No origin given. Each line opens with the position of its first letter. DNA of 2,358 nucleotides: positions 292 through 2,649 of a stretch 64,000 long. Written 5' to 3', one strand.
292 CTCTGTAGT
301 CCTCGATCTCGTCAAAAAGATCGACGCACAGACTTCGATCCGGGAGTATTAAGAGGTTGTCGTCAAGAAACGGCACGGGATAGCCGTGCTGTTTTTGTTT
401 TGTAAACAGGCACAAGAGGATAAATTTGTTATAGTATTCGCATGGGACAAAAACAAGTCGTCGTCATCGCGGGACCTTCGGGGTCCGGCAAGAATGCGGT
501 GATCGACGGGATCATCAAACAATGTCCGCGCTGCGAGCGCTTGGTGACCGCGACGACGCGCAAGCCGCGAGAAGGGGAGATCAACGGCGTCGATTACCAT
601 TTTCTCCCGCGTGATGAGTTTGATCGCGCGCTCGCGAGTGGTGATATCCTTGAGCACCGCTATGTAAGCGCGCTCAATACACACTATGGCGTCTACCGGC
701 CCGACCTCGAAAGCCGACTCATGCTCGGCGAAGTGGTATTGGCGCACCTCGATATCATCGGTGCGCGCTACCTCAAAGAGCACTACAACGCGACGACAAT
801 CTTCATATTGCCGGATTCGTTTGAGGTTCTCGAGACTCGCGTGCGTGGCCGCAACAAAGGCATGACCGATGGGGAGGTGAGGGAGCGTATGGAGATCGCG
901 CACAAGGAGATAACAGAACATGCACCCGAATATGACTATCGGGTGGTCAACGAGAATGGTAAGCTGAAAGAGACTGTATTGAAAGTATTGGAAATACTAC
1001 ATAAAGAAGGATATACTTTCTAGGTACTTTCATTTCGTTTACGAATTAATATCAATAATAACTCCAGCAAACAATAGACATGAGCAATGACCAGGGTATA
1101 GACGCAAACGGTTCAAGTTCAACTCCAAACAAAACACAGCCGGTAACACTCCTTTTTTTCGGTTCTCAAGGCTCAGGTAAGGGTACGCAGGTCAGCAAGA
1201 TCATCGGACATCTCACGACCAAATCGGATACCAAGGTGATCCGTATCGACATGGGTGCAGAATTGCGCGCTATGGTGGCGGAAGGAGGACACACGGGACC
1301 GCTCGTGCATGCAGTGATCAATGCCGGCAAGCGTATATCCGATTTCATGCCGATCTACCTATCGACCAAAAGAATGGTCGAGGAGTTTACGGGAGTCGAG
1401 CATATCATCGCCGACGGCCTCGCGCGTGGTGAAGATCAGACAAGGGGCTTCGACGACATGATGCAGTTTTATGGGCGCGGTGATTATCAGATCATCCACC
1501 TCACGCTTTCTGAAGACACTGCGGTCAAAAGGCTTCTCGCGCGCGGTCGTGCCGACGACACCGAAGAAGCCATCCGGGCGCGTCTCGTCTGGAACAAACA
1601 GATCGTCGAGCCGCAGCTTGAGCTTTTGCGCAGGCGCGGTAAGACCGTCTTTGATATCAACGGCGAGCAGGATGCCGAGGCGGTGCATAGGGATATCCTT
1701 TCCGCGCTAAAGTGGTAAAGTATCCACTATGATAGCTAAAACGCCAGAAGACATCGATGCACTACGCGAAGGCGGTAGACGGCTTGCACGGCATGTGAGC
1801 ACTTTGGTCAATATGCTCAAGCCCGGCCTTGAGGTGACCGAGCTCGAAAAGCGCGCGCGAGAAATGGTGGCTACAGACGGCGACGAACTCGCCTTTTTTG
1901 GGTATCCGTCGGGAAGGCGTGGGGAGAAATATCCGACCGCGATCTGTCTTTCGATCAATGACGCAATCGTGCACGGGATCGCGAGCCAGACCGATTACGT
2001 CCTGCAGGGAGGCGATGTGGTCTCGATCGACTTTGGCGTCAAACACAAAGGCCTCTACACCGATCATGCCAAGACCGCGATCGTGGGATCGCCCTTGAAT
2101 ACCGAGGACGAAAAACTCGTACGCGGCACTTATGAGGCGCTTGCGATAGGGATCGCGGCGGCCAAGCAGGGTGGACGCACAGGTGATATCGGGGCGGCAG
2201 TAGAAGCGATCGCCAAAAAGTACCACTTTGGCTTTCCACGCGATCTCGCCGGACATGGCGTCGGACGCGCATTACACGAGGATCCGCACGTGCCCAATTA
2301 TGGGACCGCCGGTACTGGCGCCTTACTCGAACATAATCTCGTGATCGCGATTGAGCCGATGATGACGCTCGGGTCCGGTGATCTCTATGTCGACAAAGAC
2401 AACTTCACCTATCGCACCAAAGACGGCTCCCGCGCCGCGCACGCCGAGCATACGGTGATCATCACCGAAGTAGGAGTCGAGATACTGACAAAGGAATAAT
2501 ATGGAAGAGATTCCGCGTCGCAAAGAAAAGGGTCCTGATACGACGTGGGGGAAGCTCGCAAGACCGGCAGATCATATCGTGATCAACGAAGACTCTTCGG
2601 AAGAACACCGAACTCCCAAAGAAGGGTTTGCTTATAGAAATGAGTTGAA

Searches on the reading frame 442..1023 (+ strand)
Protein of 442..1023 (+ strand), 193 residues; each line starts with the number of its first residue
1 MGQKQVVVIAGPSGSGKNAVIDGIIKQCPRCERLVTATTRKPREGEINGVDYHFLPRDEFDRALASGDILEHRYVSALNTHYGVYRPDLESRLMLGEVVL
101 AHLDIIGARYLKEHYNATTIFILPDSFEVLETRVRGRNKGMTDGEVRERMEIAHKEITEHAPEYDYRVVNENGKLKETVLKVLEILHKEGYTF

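Call 35: search_protein_families(library=pfam, proteins=[window:442-1023:+], max_evalue=0.001)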
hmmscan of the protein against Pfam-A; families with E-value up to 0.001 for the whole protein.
window:442-1023:+ (193 aa): 1 family
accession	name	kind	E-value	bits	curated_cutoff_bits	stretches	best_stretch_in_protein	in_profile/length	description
PF00625.27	Guanylate_kin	-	1e-26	94.2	25.2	1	4-188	2-181/182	Guanylate kinase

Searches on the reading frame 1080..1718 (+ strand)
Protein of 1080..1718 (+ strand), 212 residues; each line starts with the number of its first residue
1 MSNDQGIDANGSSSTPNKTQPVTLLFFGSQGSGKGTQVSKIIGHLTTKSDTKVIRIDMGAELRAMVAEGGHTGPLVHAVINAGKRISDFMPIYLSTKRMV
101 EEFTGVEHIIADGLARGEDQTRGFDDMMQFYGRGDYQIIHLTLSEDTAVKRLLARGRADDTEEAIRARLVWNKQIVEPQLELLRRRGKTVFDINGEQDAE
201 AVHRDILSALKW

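Call 35: search_protein_families(library=pfam, proteins=[window:1080-1718:+], max_evalue=0.001)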
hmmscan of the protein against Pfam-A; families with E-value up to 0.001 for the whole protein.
window:1080-1718:+ (212 aa): 4 families
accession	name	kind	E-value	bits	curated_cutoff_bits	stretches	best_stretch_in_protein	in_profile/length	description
PF00406.28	ADK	-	9.5e-18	65.2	26.8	1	27-186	2-149/151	Adenylate kinase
PF13207.12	AAA_17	-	5.6e-10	40.1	27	1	28-166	2-136/136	AAA domain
PF13671.12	AAA_33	-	3.5e-05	24.6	27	1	25-170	3-134/143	AAA domain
PF06414.18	Zeta_toxin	-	0.00044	20.2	22.3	0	15-57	10-50/199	Zeta toxin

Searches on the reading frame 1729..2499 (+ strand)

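Call 35: search_protein_families(library=pfam, proteins=[window:1729-2499:+], max_evalue=0.001)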
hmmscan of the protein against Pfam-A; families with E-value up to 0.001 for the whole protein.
window:1729-2499:+ (256 aa): 1 family
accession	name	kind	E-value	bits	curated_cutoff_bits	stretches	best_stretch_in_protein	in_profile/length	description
PF00557.29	Peptidase_M24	-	3.2e-36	125.5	23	1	11-247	2-208/208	Metallopeptidase family M24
